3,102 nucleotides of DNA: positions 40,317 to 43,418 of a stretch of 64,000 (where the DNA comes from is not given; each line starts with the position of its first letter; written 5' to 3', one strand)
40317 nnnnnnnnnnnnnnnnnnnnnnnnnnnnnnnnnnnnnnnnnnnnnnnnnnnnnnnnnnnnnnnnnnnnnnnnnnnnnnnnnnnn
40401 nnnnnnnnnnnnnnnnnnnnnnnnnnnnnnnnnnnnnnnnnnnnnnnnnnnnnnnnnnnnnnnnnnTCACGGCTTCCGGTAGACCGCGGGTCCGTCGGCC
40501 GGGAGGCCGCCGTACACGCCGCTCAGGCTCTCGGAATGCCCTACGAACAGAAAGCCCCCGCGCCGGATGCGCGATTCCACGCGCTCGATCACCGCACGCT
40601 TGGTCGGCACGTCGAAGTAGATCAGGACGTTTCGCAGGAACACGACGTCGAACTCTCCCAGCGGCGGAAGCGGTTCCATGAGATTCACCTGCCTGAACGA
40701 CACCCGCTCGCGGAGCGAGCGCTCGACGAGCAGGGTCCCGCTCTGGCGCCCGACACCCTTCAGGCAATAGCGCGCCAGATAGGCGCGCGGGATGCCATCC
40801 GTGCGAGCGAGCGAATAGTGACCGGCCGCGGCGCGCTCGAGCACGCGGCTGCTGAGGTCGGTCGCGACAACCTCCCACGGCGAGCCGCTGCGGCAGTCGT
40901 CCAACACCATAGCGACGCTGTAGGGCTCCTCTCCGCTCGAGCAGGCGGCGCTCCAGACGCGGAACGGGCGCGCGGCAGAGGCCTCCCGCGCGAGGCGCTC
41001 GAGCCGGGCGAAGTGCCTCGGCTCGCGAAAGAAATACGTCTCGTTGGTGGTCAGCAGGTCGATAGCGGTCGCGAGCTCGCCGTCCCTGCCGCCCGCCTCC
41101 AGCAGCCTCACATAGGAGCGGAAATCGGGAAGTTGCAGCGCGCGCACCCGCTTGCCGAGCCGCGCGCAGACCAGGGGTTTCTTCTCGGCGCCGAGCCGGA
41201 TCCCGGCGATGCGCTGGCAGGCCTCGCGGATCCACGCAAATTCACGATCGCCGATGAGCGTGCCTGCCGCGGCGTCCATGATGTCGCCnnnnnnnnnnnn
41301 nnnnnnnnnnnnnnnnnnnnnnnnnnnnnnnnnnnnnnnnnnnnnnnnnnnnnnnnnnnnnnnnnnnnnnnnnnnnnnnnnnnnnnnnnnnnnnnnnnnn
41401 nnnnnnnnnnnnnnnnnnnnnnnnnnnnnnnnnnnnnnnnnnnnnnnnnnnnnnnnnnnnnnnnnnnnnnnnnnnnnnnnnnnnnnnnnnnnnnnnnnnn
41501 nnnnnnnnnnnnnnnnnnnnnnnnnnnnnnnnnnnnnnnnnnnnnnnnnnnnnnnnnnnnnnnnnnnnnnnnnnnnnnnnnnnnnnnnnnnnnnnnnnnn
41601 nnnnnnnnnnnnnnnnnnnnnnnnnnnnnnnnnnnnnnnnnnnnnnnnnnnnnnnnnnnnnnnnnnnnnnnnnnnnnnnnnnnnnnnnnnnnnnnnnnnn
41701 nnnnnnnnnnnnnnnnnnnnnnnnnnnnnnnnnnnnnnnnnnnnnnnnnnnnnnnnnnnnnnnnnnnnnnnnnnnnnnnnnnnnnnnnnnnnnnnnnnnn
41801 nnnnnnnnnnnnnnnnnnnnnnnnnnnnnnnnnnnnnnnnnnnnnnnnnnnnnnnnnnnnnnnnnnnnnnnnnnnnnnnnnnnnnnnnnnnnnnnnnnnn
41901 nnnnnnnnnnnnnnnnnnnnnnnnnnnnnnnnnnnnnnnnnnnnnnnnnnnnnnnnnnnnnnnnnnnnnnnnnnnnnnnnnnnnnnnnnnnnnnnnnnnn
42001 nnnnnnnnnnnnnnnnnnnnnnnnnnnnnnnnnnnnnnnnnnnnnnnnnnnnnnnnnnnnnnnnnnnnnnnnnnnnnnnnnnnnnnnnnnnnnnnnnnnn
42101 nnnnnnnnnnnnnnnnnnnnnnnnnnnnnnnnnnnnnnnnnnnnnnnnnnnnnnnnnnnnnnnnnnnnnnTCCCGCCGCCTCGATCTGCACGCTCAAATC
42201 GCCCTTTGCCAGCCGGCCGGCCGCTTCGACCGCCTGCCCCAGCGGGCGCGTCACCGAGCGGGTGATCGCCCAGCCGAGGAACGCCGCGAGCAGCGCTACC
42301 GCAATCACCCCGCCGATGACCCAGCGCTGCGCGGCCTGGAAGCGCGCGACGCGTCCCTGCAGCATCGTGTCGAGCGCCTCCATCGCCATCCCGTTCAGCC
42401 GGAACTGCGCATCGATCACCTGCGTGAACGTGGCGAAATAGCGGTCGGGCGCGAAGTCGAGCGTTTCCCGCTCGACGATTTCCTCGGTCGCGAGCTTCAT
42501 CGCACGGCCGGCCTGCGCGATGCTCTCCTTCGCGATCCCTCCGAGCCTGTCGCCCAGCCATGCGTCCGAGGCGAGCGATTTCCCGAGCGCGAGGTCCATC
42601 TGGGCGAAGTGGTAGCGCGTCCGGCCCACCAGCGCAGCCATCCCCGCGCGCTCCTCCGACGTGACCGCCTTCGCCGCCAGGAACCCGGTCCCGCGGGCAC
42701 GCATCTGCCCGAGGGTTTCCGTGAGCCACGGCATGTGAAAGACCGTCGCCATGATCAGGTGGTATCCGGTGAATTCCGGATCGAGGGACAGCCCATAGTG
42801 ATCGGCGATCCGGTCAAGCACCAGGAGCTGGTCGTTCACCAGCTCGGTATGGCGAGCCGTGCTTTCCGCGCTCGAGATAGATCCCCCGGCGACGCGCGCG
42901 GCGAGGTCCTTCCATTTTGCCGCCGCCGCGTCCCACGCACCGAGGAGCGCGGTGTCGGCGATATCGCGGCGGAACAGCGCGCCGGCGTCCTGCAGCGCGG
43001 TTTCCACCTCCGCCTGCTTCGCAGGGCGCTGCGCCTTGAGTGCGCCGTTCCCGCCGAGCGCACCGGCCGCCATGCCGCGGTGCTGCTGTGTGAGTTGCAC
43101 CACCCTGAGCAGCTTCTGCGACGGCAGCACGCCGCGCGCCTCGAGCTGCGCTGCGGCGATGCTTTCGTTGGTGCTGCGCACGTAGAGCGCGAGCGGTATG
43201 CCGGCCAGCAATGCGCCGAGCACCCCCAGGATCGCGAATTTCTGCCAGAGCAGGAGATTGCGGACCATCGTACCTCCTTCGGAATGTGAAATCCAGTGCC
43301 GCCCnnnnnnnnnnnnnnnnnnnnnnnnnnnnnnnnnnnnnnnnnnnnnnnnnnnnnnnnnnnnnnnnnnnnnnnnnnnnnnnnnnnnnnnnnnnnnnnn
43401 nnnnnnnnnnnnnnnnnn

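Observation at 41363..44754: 808-bp perfectly identical direct repeat shared by the two MCP genes flanking cheW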

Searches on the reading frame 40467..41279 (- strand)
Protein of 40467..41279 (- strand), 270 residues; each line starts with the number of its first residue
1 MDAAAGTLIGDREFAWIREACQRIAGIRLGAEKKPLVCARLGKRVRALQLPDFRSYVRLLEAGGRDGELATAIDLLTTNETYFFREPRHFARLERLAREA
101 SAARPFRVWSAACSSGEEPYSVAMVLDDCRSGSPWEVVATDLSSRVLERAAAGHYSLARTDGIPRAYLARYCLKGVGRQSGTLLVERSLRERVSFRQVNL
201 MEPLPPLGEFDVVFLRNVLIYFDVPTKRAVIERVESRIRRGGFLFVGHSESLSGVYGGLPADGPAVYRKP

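Call 9: search_protein_families(library=pfam, proteins=[window:40467-41279:-])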
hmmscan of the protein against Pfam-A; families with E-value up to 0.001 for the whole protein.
window:40467-41279:- (270 aa): 6 families
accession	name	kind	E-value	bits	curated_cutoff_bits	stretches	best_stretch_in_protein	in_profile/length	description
PF01739.24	CheR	-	6.3e-54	182.8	27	1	79-254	1-181/195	CheR methyltransferase, SAM binding domain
PF03705.20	CheR_N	-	3.9e-11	42.9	27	1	13-62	2-51/53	CheR methyltransferase, all-alpha domain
PF08242.18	Methyltransf_12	-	1.5e-06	29.2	30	0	191-244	49-98/98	Methyltransferase domain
PF13649.12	Methyltransf_25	-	6.3e-05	24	27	0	192-242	47-97/97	Methyltransferase domain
PF08241.18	Methyltransf_11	-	0.00089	20.3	21.2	0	190-245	39-94/95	Methyltransferase domain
PF13489.12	Methyltransf_23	-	0.00097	19.3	27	0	49-246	16-116/164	Methyltransferase domain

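Call 62: search_solved_structures(query=window:40467-41279:-, max_evalue=1e-10, show_alignments=3)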
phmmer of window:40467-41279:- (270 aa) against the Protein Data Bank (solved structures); distinct sequences matched with E-value up to 1e-10: 6.
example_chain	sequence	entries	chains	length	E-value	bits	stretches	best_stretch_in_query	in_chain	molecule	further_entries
1bc5_A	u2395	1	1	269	1.8e-50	175.1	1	10-267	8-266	CHEMOTAXIS RECEPTOR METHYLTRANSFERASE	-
1af7_A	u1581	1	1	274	1.9e-50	175.1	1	10-267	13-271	CHEMOTAXIS RECEPTOR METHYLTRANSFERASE CHER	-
5xly_A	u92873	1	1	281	9.1e-42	146.6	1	12-255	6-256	Chemotaxis protein methyltransferase 1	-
5xlx_A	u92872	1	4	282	9.2e-42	146.6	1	12-255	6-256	Chemotaxis protein methyltransferase 1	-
5y4r_A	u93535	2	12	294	9.3e-42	146.5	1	12-255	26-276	Chemotaxis protein methyltransferase 1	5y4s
5ftw_A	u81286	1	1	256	2.5e-28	102.5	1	26-262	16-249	CHEMOTAXIS PROTEIN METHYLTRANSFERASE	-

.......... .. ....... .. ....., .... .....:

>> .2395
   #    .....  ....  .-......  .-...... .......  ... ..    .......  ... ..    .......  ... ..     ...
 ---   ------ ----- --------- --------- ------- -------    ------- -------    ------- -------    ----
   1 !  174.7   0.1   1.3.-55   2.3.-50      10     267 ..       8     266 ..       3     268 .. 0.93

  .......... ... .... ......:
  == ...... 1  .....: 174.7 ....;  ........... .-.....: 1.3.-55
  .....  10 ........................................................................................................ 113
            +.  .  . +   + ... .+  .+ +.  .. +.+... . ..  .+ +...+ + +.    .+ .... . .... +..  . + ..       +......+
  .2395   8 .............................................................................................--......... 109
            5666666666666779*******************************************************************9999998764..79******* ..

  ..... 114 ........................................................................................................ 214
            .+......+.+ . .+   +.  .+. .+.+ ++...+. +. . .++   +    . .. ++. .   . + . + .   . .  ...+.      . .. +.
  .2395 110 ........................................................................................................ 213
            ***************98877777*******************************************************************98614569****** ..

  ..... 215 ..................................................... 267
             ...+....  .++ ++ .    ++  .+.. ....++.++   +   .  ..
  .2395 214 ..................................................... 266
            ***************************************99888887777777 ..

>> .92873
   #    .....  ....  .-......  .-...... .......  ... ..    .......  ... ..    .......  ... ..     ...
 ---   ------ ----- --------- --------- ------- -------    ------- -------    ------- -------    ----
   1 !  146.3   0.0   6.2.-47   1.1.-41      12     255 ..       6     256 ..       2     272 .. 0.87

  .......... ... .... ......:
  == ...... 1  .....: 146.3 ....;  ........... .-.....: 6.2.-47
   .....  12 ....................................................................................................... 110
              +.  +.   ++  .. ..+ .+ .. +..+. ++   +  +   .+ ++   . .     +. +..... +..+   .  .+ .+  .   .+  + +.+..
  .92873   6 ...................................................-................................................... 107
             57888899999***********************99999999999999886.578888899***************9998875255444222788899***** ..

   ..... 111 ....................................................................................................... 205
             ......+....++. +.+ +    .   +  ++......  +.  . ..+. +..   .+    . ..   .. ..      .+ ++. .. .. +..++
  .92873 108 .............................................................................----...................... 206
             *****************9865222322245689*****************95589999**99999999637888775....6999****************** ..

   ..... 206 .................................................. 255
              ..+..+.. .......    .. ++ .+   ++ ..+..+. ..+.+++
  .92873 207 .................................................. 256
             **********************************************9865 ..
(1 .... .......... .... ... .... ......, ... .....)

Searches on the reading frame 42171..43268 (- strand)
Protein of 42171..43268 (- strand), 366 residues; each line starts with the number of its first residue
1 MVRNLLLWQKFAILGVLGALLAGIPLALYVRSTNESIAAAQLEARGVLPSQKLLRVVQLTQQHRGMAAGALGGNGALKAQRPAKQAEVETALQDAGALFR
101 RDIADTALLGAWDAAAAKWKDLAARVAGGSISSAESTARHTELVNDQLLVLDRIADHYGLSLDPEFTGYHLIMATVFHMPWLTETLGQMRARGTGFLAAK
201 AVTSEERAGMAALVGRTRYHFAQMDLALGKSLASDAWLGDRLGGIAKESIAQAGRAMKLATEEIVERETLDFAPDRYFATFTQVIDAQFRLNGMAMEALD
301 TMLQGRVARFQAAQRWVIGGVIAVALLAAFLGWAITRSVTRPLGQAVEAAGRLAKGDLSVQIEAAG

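Call 10: find_related_loci(query=window:42171-43268:-, collection=genome_contigs, flank=8000)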
Query window:42171-43268:- (366 aa) in genome_contigs; peptide patterns used: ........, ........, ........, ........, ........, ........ (x = any residue, [..] = any of these).
87 stretches matched a pattern; 17 encode a relative of the query (tblastn E <= 1e-3); 17 distinct loci.
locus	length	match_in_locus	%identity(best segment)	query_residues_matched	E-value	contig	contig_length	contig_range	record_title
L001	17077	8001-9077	38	5-366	7e-68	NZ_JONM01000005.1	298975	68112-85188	Andreprevotia chitinilytica DSM 18519 BR41DRAFT_scaffold00005.5_C, whole genome shotgun sequence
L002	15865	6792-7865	34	5-362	4e-64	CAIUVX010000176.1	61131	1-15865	MAG: uncultured Methylococcales bacterium isolate Kiruna_bin-09260 genome assembly, contig: bin-09260:176/210, whole gen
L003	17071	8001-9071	35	5-362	4e-63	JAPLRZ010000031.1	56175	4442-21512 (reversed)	MAG: Methylococcales bacterium isolate LacPavin_0818_WC45_MAG_42_49 LacPavin_0818_WC45_scaffold_458872, whole genome sho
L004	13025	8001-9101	38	1-363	2e-62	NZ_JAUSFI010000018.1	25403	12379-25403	MAG: Undibacterium sp. isolate E14_maxbin.296 E14_k141_254437, whole genome shotgun sequence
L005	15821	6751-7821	32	5-362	7e-60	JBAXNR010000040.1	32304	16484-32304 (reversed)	MAG: Methylococcales bacterium isolate ELA484 MAG484_40, whole genome shotgun sequence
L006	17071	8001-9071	29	5-361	9e-59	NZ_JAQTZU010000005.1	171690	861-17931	MAG: Methylovulum sp. isolate STC_68 NODE_194_length_171690_cov_7.623660_Sandtown_C, whole genome shotgun sequence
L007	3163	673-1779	30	5-361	6e-45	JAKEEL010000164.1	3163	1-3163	MAG: Methylococcaceae bacterium isolate PMV_1.33 PMV_1.33.k101_513257, whole genome shotgun sequence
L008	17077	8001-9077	30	5-357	3e-44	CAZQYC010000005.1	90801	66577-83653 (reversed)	MAG TPA_asm: uncultured Steroidobacteraceae bacterium isolate SRP237561_co1_323 genome assembly, contig: NODE_323_length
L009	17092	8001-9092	29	5-357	1e-42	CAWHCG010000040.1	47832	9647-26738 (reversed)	MAG: uncultured beta proteobacterium isolate MFD00962.bin.2.12 genome assembly, contig: contig_230228, whole genome shot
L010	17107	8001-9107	29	5-361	1e-42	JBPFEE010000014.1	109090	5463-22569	MAG: Methylomicrobium sp. isolate Soil4ABin1 k141_219415, whole genome shotgun sequence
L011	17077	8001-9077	30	5-357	1e-43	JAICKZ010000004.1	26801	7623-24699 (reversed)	MAG: Steroidobacteraceae bacterium isolate GZL_HY_2_bin.97 k141_3066787_length_26801_cov_8.0000, whole genome shotgun se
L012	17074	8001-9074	31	1-366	1e-31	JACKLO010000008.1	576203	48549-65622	MAG: Burkholderiaceae bacterium isolate HK-STAS-PROT-94 HK-STAS-PROT-94_8, whole genome shotgun sequence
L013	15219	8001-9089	28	1-359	1e-35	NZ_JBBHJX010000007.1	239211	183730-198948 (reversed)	Paucibacter hankyongi strain AS339 7, whole genome shotgun sequence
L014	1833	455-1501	25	5-366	1e-16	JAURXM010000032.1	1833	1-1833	MAG: Aquabacterium sp. isolate E10_maxbin.049_sub E10_k141_332685, whole genome shotgun sequence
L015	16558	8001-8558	33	5-191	2e-16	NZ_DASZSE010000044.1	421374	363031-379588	MAG: Ramlibacter sp. isolate SMAG_U6042 k141_88734, whole genome shotgun sequence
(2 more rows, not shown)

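Call 33: search_protein_families(library=pfam, proteins=[window:42261-43268:-], max_evalue=10)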
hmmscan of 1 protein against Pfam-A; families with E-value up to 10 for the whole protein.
window:42261-43268:- (336 aa): 1 family
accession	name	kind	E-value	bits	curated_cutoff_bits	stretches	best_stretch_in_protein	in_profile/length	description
PF08376.15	NIT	-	3.3e-10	41.2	24.9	1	56-288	2-227/239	Nitrate and nitrite sensing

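Call 34: search_solved_structures(query=window:42261-43268:-, max_evalue=10)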
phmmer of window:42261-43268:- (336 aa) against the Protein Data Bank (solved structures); distinct sequences matched with E-value up to 10: 2.
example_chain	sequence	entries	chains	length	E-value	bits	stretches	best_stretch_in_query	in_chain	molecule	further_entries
9nju_A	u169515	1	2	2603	0.51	13.2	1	232-286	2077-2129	Probable polyketide synthase 16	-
2gho_D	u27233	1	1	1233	0.96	12.3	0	205-261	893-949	DNA-directed RNA polymerase subunit beta',DNA-directed RNA polymerase subunit beta'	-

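Call 37: find_homologous_proteins(query=window:42171-43268:-, max_evalue=1e-20)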
Query window:42171-43268:- (366 aa): 29 proteins with E <= 1e-20 among 8000 candidates.
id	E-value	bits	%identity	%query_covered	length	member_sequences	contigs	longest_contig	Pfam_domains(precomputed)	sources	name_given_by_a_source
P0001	3.7e-143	495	64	100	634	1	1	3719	PF00015.27,PF00672.31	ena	-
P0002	3.9e-90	321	46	97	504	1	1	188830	PF18575.7,PF08376.16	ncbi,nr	ncbi:MAG TPA: nitrate- and nitrite sensing domain-containing protein, partial [Burkholderiales bacte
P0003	6.1e-85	304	49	99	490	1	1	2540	PF00672.31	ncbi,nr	ncbi:MAG: methyl-accepting chemotaxis protein, partial [Burkholderiales bacterium]|nr:methyl-accepti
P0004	1.5e-73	266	41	100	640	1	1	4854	PF00015.27,PF00672.31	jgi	jgi:methyl-accepting chemotaxis protein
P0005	2.8e-68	249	42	97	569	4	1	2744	PF00015.27,PF00672.31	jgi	jgi:methyl-accepting chemotaxis protein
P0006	6.1e-68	248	40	98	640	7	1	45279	PF00015.27,PF00672.31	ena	-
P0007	2.2e-59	220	38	99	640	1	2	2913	PF00015.27,PF00672.31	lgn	-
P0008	2.0e-58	217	36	100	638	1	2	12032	PF00015.27,PF00672.31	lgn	-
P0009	2.7e-58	216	36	100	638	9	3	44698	PF00015.27,PF00672.31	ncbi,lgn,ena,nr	ncbi:MAG: HAMP domain-containing protein [Alcaligenaceae bacterium]|nr:HAMP domain-containing protei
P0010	5.6e-58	215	35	100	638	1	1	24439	PF00015.27,PF00672.31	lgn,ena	-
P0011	8.3e-52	195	35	99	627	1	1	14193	PF00015.27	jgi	-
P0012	1.4e-51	194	34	99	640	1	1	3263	PF00015.27,PF00672.31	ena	-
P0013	5.5e-50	189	36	100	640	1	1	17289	PF00015.27,PF00672.31,PF08376.16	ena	-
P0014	3.5e-49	186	34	98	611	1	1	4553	PF00015.27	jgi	jgi:Methyl-accepting chemotaxis protein (MCP) signalling domain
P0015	6.0e-49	186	44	66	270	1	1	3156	PF08376.16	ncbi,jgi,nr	ncbi:MAG: nitrate- and nitrite sensing domain-containing protein [Gallionella sp.]|nr:nitrate- and n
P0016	3.8e-48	183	35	100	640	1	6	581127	PF00015.27,PF00672.31,PF08376.16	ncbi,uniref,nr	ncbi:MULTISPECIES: methyl-accepting chemotaxis protein [unclassified Acidovorax]|uniref:methyl-accep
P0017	1.0e-47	181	34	99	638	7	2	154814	PF00015.27,PF00672.31,PF08376.16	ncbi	-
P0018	1.7e-47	181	36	100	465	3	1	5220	PF00672.31,PF08376.16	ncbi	ncbi:MAG: nitrate- and nitrite sensing domain-containing protein, partial [Rhodoferax sp.]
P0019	1.6e-44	171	32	99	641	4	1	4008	PF00015.27,PF08376.16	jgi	-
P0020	1.9e-44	171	36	99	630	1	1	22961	PF00015.27,PF00672.31,PF08376.16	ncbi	-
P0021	4.0e-44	170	34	94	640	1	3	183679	PF00015.27,PF00672.31,PF08376.16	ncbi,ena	-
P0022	8.8e-44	169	33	94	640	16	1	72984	PF00015.27,PF00672.31,PF08376.16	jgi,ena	-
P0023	2.8e-39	154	31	76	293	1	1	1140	PF08376.16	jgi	jgi:hypothetical protein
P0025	4.2e-36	143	35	83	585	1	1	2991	PF00015.27,PF08376.16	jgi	jgi:methyl-accepting chemotaxis protein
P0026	1.1e-34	139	33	99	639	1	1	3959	PF00015.27,PF00672.31,PF08376.16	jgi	jgi:methyl-accepting chemotaxis protein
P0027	3.1e-33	134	35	78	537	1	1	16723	PF00015.27,PF08376.16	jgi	jgi:hypothetical protein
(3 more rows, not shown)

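Call 38: find_encoding_contigs(protein=P0001, flank=8000, max_places=4)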
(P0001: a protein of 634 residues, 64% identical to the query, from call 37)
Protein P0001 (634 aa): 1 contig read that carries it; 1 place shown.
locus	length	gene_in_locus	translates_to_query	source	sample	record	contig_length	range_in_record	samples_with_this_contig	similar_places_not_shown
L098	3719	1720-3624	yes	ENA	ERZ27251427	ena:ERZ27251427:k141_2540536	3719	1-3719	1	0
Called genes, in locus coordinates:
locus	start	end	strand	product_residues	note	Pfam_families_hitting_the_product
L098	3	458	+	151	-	?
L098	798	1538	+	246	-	PF00392:GntR, PF07729:FCD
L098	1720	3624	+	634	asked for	PF00672:HAMP, PF00015:MCPsignal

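Call 39: find_encoding_contigs(protein=P0002, flank=8000, max_places=4)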
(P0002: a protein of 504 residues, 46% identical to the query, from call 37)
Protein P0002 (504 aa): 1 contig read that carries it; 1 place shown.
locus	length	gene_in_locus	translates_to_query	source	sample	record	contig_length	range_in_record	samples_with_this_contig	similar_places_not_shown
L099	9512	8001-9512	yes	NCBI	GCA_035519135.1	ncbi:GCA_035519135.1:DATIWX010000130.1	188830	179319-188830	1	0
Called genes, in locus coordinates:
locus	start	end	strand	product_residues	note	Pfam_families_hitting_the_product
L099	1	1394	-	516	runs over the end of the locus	PF00072:Response_reg, PF08447:PAS_3, PF07730:HisKA_3, PF02518:HATPase_c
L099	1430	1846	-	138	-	PF00072:Response_reg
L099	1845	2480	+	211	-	-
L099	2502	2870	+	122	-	PF00072:Response_reg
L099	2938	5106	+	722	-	PF01627:Hpt, PF02895:H-kinase_dim, PF02518:HATPase_c, PF01584:CheW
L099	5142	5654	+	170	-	PF01584:CheW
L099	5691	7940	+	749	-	PF02203:TarH, PF12729:4HB_MCP_1, PF00672:HAMP (weak), PF18575:HAMP_N3, PF18947:HAMP_2, PF00015:MCPsignal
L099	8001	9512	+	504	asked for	PF08376:NIT, PF18575:HAMP_N3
